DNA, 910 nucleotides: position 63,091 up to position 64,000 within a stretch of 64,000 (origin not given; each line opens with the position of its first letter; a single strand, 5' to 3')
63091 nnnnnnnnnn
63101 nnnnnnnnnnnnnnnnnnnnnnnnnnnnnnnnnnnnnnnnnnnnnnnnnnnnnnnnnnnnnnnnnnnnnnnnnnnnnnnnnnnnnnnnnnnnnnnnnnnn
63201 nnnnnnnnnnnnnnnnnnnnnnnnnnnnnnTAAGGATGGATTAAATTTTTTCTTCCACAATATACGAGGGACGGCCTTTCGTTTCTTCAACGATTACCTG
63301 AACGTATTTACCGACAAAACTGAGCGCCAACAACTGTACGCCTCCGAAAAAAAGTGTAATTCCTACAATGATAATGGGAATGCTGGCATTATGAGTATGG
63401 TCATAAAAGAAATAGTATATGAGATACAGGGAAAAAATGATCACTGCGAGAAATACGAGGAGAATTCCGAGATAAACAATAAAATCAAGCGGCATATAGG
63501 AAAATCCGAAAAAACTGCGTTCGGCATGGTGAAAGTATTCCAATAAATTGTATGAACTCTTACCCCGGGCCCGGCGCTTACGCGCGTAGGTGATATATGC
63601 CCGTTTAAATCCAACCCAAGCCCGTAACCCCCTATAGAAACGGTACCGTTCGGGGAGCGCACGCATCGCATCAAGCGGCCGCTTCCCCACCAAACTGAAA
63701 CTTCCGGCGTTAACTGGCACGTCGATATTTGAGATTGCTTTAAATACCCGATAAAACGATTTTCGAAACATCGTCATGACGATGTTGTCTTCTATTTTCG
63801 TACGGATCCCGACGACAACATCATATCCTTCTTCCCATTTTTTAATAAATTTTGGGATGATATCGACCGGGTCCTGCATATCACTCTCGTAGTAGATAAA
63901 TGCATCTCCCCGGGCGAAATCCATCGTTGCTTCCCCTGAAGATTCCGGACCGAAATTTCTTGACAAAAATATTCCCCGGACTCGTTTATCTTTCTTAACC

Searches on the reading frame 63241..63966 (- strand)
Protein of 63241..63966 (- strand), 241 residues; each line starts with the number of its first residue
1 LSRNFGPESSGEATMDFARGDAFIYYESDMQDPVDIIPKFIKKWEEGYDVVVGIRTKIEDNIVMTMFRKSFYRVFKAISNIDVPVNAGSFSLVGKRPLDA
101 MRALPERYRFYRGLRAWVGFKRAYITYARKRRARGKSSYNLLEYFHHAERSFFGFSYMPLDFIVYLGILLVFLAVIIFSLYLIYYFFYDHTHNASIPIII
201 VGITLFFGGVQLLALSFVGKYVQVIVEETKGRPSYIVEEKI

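Call 38: search_protein_families(library=pfam, proteins=[window:63241-63966:-], max_evalue=0.01)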
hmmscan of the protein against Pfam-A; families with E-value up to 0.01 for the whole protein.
window:63241-63966:- (241 aa): 1 family
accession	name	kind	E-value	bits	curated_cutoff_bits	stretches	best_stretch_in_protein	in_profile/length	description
PF00535.33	Glycos_transf_2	-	3.2e-06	27.6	23.3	1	2-98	61-164/168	Glycosyl transferase family 2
